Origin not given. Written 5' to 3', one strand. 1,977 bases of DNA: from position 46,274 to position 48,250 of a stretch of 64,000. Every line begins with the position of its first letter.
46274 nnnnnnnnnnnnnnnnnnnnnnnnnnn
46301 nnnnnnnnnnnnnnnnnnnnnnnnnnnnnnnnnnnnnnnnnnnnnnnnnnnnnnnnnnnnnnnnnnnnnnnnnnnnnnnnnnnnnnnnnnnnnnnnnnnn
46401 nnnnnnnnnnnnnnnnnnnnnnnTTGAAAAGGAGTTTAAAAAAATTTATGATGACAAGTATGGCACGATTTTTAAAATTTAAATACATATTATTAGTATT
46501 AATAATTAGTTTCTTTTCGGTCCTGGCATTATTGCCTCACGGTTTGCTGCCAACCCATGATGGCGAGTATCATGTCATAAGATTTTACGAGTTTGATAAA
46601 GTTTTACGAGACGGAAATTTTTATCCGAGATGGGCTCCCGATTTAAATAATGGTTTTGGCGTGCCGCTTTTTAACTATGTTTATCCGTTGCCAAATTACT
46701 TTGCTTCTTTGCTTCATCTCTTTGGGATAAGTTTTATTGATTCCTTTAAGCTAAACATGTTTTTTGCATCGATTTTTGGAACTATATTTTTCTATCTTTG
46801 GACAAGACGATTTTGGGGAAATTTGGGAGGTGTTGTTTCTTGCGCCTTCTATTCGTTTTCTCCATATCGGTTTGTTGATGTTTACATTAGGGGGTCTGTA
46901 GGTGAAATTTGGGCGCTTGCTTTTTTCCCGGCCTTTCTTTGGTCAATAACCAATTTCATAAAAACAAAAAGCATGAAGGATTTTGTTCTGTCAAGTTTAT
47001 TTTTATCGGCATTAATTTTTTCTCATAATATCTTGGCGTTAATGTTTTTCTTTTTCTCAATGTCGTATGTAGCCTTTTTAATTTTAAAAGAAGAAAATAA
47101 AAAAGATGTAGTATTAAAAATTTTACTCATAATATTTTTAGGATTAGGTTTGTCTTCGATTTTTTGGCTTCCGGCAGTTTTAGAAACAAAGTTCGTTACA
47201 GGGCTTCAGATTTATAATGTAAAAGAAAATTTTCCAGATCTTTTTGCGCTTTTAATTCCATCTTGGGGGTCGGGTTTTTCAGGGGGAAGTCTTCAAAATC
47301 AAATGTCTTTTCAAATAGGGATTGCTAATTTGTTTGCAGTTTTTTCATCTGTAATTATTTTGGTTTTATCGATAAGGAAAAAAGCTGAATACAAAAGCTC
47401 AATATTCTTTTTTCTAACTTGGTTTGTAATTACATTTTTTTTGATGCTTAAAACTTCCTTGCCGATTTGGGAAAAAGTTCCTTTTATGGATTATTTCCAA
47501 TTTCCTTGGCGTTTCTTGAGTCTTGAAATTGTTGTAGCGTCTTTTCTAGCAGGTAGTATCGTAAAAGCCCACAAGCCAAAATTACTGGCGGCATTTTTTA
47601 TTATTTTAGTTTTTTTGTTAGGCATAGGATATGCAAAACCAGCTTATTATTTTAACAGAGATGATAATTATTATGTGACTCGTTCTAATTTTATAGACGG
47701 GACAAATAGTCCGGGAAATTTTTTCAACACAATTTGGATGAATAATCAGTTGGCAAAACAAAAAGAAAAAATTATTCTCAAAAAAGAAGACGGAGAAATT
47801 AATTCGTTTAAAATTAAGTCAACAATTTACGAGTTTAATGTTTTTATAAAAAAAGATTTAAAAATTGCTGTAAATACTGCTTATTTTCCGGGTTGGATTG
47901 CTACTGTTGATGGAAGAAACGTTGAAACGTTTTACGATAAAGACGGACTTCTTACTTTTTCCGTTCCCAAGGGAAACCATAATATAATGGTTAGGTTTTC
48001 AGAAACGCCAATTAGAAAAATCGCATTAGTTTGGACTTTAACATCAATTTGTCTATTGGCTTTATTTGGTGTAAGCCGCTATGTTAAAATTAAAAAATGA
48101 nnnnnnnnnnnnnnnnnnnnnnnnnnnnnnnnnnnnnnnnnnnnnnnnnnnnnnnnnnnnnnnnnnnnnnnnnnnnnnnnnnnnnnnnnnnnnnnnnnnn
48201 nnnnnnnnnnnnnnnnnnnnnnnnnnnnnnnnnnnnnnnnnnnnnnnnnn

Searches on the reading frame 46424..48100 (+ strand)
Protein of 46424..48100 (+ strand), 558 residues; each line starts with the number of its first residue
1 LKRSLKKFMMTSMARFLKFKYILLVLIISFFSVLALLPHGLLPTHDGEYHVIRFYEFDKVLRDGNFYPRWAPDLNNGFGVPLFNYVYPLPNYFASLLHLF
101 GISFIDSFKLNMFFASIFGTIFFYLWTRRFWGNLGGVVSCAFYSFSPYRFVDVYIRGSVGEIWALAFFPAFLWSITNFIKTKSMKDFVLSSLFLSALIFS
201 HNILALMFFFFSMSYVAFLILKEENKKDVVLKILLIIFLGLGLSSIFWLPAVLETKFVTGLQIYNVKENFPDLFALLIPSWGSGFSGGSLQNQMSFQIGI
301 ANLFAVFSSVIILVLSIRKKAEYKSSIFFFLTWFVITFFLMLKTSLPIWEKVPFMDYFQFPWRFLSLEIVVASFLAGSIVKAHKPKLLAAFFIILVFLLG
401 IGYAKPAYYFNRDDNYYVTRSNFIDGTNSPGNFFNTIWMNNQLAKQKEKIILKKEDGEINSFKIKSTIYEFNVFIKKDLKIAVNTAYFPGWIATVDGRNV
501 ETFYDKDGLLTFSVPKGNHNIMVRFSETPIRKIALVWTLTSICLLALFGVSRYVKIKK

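Call 4: search_protein_families(library=pfam, proteins=[window:46424-48100:+], max_evalue=1)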
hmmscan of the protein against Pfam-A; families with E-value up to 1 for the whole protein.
window:46424-48100:+ (558 aa): 2 families
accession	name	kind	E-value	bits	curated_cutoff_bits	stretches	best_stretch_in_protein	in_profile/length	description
PF10131.15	PTPS_related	-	2.9e-18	66.1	26.4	1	83-401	1-301/621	6-pyruvoyl-tetrahydropterin synthase related domain; membrane protein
PF09586.16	YfhO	-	8.6e-10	38.1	28.5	2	447-526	746-824/835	Bacterial membrane protein YfhO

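Call 5: search_protein_families(library=ncbifam, proteins=[window:46424-48100:+], max_evalue=1)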
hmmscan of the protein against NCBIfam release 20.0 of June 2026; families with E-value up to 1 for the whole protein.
window:46424-48100:+ (558 aa): 1 family
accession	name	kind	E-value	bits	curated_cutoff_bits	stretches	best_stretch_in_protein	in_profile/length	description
NF047590.1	GlcsyltransPgfM2Strep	equivalog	0.00047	18.4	1500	1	485-545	814-874/884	glycosyltransferase PgfM2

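Call 7: search_solved_structures(query=window:46424-48100:+, max_evalue=10, show_alignments=2)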
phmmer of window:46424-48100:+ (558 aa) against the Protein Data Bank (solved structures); distinct sequences matched with E-value up to 10: 0.

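Call 8: find_homologous_proteins(query=window:46424-48100:+, max_evalue=0.00001)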
Query window:46424-48100:+ (558 aa): 1275 proteins with E <= 0.00001 among 8000 candidates; the best 120 are listed.
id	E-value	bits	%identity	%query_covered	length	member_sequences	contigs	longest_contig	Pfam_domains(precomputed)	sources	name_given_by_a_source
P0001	0.0e+0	1211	100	98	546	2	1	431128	PF10131.16,PF09586.17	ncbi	ncbi:MAG: 6-pyruvoyl-tetrahydropterin synthase-related protein [Candidatus Levyibacteriota bacterium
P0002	1.0e-260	885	73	96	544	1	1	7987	PF10131.16,PF09586.17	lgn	-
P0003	3.7e-218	744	63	97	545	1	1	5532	PF10131.16,PF09586.17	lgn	-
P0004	9.1e-216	736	61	94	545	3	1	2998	PF10131.16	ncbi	-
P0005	4.7e-215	734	61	96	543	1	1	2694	PF10131.16,PF09586.17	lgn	-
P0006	2.1e-213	729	61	96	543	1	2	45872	PF10131.16,PF09586.17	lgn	-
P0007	2.7e-211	722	60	99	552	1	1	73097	PF10131.16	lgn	-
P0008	4.0e-211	721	61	95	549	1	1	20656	PF10131.16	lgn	-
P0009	3.9e-210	718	59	97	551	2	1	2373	PF10131.16,PF09586.17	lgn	-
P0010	9.5e-210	716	61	92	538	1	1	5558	PF10131.16,PF09586.17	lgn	-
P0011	2.2e-209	715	60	93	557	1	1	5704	PF10131.16,PF09586.17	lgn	-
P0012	3.0e-208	712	60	95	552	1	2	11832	PF10131.16,PF09586.17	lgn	-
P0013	4.7e-208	711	62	92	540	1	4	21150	PF10131.16,PF09586.17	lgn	-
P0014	5.6e-208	711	59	98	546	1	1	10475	PF10131.16,PF09586.17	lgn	-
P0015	1.0e-207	710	59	99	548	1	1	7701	PF10131.16,PF09586.17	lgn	-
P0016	6.4e-207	707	61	94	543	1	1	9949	PF10131.16,PF09586.17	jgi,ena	-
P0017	8.4e-207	707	62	97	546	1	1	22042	PF10131.16,PF09586.17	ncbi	-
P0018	6.9e-206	704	58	96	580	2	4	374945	PF10131.16,PF09586.17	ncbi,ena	ncbi:MAG: 6-pyruvoyl-tetrahydropterin synthase-related protein [Patescibacteria group bacterium]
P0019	7.0e-206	704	61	97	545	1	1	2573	PF10131.16,PF09586.17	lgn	-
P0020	1.0e-205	703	58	98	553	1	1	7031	PF10131.16,PF09586.17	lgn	-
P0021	1.2e-205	703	59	97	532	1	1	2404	PF10131.16,PF09586.17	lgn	-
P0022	2.4e-205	702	62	91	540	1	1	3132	PF10131.16,PF09586.17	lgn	-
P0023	4.9e-205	701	59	97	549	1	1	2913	PF10131.16,PF09586.17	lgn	-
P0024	9.7e-205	700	60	94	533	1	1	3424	PF10131.16,PF09586.17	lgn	-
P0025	1.6e-204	699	60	94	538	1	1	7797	PF10131.16,PF09586.17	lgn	-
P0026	2.2e-204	699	59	97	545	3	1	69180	PF10131.16,PF09586.17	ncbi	-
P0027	2.5e-204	699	59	97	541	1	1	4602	PF10131.16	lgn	-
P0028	2.6e-204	698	58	96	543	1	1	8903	PF10131.16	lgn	-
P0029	2.8e-204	698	60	94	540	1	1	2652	PF10131.16,PF09586.17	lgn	-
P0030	3.5e-204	698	61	92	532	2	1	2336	PF10131.16,PF09586.17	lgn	-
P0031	3.8e-204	698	60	96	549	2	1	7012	PF10131.16,PF09586.17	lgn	-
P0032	4.3e-204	698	60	95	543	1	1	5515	PF10131.16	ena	-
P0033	4.8e-204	698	59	93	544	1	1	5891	PF10131.16,PF09586.17,PF13231.13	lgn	-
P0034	1.2e-203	696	58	100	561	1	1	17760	PF10131.16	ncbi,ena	-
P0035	1.2e-203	696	59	95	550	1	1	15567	PF10131.16,PF09586.17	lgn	-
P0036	1.3e-203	696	56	96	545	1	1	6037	PF10131.16,PF09586.17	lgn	-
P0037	1.5e-203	696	60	93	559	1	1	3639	PF10131.16,PF09586.17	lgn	-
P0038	1.6e-203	696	59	93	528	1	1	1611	PF10131.16,PF09586.17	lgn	-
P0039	2.2e-203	695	59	96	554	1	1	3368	PF10131.16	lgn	-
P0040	2.5e-203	695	58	98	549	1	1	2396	PF10131.16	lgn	-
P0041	3.4e-203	695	59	93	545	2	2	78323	PF10131.16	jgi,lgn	-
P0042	4.2e-203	694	60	94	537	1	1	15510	PF10131.16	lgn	-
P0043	4.7e-203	694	58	97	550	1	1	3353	PF10131.16,PF09586.17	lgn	-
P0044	1.2e-202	693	60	97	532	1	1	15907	PF10131.16,PF09586.17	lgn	-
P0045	1.5e-202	693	59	94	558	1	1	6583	PF10131.16,PF09586.17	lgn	-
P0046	1.7e-202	693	58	97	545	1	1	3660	PF10131.16,PF09586.17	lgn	-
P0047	3.1e-202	692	58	93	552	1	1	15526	PF10131.16,PF09586.17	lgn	-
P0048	3.1e-202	692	59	94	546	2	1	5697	PF10131.16,PF09586.17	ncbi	-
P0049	8.9e-202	690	60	93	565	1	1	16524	PF10131.16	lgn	-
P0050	1.1e-201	690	59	97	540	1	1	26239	PF10131.16,PF09586.17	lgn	-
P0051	1.2e-201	690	60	95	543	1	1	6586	PF10131.16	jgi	-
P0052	1.4e-201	689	58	97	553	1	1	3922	PF10131.16,PF09586.17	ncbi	-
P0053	3.2e-201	688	59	99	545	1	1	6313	PF10131.16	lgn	-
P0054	4.4e-201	688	59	92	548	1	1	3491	PF10131.16,PF09586.17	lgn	-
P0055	5.7e-201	687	61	96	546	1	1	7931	PF10131.16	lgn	-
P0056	8.0e-201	687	56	98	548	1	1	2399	PF10131.16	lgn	-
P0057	9.0e-201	687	58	95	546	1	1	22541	PF10131.16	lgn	-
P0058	1.0e-200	687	57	96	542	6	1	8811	PF10131.16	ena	-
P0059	1.1e-200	687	59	96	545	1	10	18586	PF10131.16,PF09586.17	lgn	-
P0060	1.6e-200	686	58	94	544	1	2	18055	PF10131.16,PF09586.17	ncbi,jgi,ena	-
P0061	1.8e-200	686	56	96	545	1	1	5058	PF10131.16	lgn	-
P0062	2.7e-200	685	57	98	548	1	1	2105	PF10131.16,PF09586.17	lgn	-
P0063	2.8e-200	685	58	98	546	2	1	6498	PF10131.16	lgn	-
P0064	4.1e-200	685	59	96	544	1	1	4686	PF10131.16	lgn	-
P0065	4.6e-200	684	62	96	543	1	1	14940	PF10131.16,PF09586.17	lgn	-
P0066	4.7e-200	684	60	94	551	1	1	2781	PF10131.16,PF09586.17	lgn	-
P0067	4.8e-200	684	59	94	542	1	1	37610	PF10131.16,PF09586.17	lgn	-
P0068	6.5e-200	684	58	94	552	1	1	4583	PF10131.16,PF09586.17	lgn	-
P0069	7.1e-200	684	58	99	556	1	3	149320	PF10131.16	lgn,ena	-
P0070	7.8e-200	684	60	95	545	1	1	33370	PF10131.16,PF09586.17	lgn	-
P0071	9.6e-200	683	59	97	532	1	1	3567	PF10131.16,PF09586.17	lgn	-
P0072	1.4e-199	683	58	98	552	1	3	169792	PF10131.16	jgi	-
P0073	1.6e-199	683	58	97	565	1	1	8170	PF10131.16,PF09586.17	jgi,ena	-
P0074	1.6e-199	683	60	95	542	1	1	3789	PF10131.16,PF09586.17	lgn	-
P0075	1.9e-199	682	59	93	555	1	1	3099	PF10131.16,PF09586.17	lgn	-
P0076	2.8e-199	682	60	94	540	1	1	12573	PF10131.16,PF09586.17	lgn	-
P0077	5.0e-199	681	58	94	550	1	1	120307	PF10131.16,PF09586.17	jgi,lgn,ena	-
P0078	6.3e-199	681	58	98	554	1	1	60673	PF10131.16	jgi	jgi:hypothetical protein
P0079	6.9e-199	681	59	95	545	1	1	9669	PF10131.16,PF09586.17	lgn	-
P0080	7.7e-199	680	60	94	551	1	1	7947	PF10131.16,PF09586.17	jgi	-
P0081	1.0e-198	680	57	94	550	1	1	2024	PF10131.16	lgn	-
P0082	1.5e-198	680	58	97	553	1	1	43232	PF10131.16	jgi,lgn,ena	-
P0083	1.5e-198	680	58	95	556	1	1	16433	PF10131.16,PF09586.17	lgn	-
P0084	1.6e-198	679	59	91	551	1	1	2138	PF10131.16,PF09586.17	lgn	-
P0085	3.5e-198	678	56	96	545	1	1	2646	PF10131.16,PF09586.17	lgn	-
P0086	4.0e-198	678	57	99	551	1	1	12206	PF10131.16,PF09586.17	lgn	-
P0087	5.3e-198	678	56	94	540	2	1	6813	PF10131.16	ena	-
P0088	6.3e-198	677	57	96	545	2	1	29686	PF10131.16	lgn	-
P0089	8.2e-198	677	58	93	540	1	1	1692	PF10131.16,PF09586.17,PF13231.13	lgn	-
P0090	8.9e-198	677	59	96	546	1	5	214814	PF10131.16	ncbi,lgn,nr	ncbi:MAG: hypothetical protein HYW62_02110 [Candidatus Levybacteria bacterium]|nr:hypothetical prote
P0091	1.1e-197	677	58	92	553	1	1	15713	PF10131.16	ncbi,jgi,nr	ncbi:hypothetical protein C4577_06140 [Candidatus Parcubacteria bacterium]|nr:MAG: hypothetical prot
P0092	1.4e-197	676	57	97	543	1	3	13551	PF10131.16,PF09586.17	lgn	-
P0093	1.7e-197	676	57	95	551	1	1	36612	PF10131.16,PF09586.17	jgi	jgi:uncharacterized membrane protein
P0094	2.2e-197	676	60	96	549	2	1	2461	PF10131.16,PF09586.17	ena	-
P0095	2.3e-197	676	56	99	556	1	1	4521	PF10131.16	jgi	jgi:uncharacterized membrane protein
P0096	2.7e-197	675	58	97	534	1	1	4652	PF10131.16,PF09586.17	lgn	-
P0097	7.9e-197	674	57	97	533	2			PF10131.16,PF09586.17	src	-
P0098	9.9e-197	673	57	96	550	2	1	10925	PF10131.16,PF09586.17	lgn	-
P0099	1.3e-196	673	57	97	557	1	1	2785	PF10131.16,PF09586.17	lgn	-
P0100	1.6e-196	673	59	96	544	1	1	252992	PF10131.16,PF09586.17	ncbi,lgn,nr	ncbi:MAG: 6-pyruvoyl-tetrahydropterin synthase-related protein [Candidatus Levybacteria bacterium]|n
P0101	1.9e-196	673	60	92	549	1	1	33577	PF10131.16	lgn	-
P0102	2.3e-196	672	59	92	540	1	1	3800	PF10131.16,PF09586.17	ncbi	-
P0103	3.8e-196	672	61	92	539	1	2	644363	PF10131.16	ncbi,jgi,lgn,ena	-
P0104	5.0e-196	671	57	96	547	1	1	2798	PF10131.16,PF09586.17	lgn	-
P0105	5.9e-196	671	58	96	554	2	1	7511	PF10131.16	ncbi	-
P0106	7.3e-196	671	58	96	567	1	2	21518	PF10131.16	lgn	-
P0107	9.1e-196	670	58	92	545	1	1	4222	PF10131.16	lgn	-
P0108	1.3e-195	670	56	96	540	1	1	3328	PF10131.16,PF09586.17,PF13231.13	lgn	-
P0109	1.3e-195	670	58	95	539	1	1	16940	PF10131.16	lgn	-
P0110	2.5e-195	669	58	95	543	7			PF10131.16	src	-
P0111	3.1e-195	669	55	95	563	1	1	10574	PF10131.16,PF09586.17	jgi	-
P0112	3.6e-195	668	57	98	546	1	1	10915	PF10131.16,PF09586.17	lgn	-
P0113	5.1e-195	668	55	95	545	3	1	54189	PF10131.16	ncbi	-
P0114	7.5e-195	667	58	94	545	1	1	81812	PF10131.16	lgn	-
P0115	8.7e-195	667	57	98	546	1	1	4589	PF10131.16,PF09586.17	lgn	-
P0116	1.7e-194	666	58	97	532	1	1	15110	PF10131.16,PF09586.17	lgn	-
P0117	2.1e-194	666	57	97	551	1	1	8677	PF10131.16,PF09586.17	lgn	-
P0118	2.4e-194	666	56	97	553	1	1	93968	PF10131.16,PF09586.17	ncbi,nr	ncbi:MAG: 6-pyruvoyl-tetrahydropterin synthase-related protein [Candidatus Parcubacteria bacterium]|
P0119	2.5e-194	666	59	93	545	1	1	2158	PF10131.16,PF09586.17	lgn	-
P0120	2.6e-194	665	56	97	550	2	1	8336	PF10131.16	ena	-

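Call 38: predict_structure(alignment_id=A3)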
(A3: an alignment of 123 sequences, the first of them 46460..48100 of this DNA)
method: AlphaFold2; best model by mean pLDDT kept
length: 546 residues; sequences in the alignment: 123
mean_pLDDT: 90.9   pTM: 0.92
mean pLDDT of the five models: 90.9, 90.9, 90.7, 88.9, 88.2
residues with pLDDT >= 90: 400; 70-90: 109; 50-70: 32; < 50: 5
segments of 3 or more residues with pLDDT < 50: none
pLDDT, mean of each block of 10 residues (from residue 1): 74 97 93 88 94 91 89 76 96 96 98 98 98 94 92 98 98 96 95 94 98 95 98 91 81 80 76 57 82 97 96 98 97 94 85 96 96 93 93 87 88 79 90 91 92 95 97 95 98 97 98 92 96 82 46
secondary structure, 60 per line:
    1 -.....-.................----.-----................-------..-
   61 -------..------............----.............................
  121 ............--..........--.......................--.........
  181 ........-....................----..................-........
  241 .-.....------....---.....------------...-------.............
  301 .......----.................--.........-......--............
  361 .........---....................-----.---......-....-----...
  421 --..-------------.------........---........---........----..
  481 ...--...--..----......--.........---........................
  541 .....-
elements in order: H2-6 H8-24 H35-50 H76-87 H92-132 H135-144 H147-169 H172-188 H190-209 H214-231 H233-241 H254-257 H261-265 H288-307 H312-328 H331-339 H341-346 H349-369 H373-392 H402-407 H409-412 E445-452 E456-463 E467-474 E479-483 E486-488 E497-502 E505-513 H517-545

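Call 41: fold_search(model_id=the predicted structure, library=pdb)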
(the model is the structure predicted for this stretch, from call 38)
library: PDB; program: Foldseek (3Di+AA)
matches with E <= 10: 456; with E <= 0.001: 15
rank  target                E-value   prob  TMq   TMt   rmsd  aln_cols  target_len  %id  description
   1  3wak                  1.5e-05  1.00  0.43  0.29  11.3       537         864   13  Crystal structure of the Archaeoglobus fulgidus oligosaccharyltransferase (O29867_ARCFU) in the apo form (released 2013-10-30)
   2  6w98_A                2.2e-04  1.00  0.41  0.19   7.2       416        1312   13  Single-Particle Cryo-EM Structure of Arabinofuranosyltransferase AftD from Mycobacteria (released 2020-05-13)
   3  5gmy_A                2.3e-04  1.00  0.40  0.28  12.4       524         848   14  Crystal structure of the Archaeoglobus fulgidus oligosaccharyltransferase (O29867_ARCFU) tethered with an acceptor pep (released 2017-02-01)
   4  5f15                  2.5e-04  1.00  0.40  0.40   6.6       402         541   11  Crystal Structure of ArnT from Cupriavidus metallidurans bound to Undecaprenyl phosphate (released 2016-02-17)
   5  8agb_A                2.6e-04  1.00  0.42  0.37  12.6       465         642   13  Structure of yeast oligosaccharylransferase complex with lipid-linked oligosaccharide bound (released 2022-12-07)
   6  8age_A                2.6e-04  1.00  0.43  0.38  10.6       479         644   14  Structure of yeast oligosaccharylransferase complex with acceptor peptide bound (released 2022-12-07)
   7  6c26_A                2.9e-04  1.00  0.42  0.36  13.1       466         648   14  The Cryo-EM structure of a eukaryotic oligosaccharyl transferase complex (released 2018-01-31)
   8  6ezn_F                3.1e-04  1.00  0.39  0.33  14.0       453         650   14  Cryo-EM structure of the yeast oligosaccharyltransferase (OST) complex (released 2018-01-17)
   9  7oci_F                4.2e-04  1.00  0.43  0.37  11.4       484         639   14  Cryo-EM structure of yeast Ost6p containing oligosaccharyltransferase complex (released 2022-02-16)
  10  8pn9_A                4.8e-04  1.00  0.44  0.38   9.4       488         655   13  Structure of human oligosaccharyltransferase OST-A complex bound to NGI-1 (released 2024-05-08)
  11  6gxc_A                5.9e-04  1.00  0.40  0.32   8.9       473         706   14  Bacterial oligosaccharyltransferase PglB in complex with an inhibitory peptide and a reactive lipid-linked oligosaccha (released 2018-11-14)
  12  6s7o_A                6.4e-04  1.00  0.40  0.34  11.0       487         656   14  Cryo-EM structure of human oligosaccharyltransferase complex OST-A (released 2019-12-18)
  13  6wby                  7.0e-04  1.00  0.43  0.21   6.5       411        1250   14  Single-Particle Cryo-EM Structure of Arabinofuranosyltransferase AftD from Mycobacteria, Mutant R1389S Class 2 (released 2020-05-13)
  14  7e9s_A                7.0e-04  1.00  0.42  0.28   9.1       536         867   13  Archaeal oligosaccharyltransferase AglB from Archaeoglobus fulgidus in complex with an inhibitory peptide and a dolich (released 2021-09-08)
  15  3rce_A                8.7e-04  1.00  0.40  0.33  12.7       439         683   14  Bacterial oligosaccharyltransferase PglB (released 2011-06-15)
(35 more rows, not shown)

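Call 73: search_protein_families(library=pfam, alignment_id=A6, max_evalue=0.001)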
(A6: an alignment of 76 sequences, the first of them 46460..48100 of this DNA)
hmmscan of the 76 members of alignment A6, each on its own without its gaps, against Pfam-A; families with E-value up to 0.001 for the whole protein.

A. member 1, window:46460-48100:+ (546 aa): 2 families
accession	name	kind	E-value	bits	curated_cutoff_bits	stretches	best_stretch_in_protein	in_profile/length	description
PF10131.15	PTPS_related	-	1.2e-18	67.3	26.4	1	71-389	1-301/621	6-pyruvoyl-tetrahydropterin synthase related domain; membrane protein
PF09586.16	YfhO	-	5e-10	38.8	28.5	1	435-514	746-824/835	Bacterial membrane protein YfhO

B. families by the number of members that match (of 76 scanned): 11 families
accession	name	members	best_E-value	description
PF10131.15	PTPS_related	70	8.9e-30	6-pyruvoyl-tetrahydropterin synthase related domain; membrane protein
PF13231.12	PMT_2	21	2.7e-07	Dolichyl-phosphate-mannose-protein mannosyltransferase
PF09586.16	YfhO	20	5.9e-22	Bacterial membrane protein YfhO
PF02516.20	STT3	2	1.9e-05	Oligosaccharyl transferase STT3, N-terminal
PF00535.33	Glycos_transf_2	1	7.6e-23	Glycosyl transferase family 2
PF11303.13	DUF3105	1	3.1e-16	Protein of unknown function (DUF3105)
PF13641.12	Glyco_tranf_2_3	1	7.2e-15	Glycosyltransferase like family 2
PF10111.15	Glyco_tranf_2_2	1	2.6e-05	Glycosyltransferase like family 2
PF13632.12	Glyco_trans_2_3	1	7.6e-05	Glycosyl transferase family group 2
PF25093.1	DUF7807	1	0.00023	Family of unknown function (DUF7807)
PF12409.13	P5-ATPase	1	0.0009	P5-type ATPase cation transporter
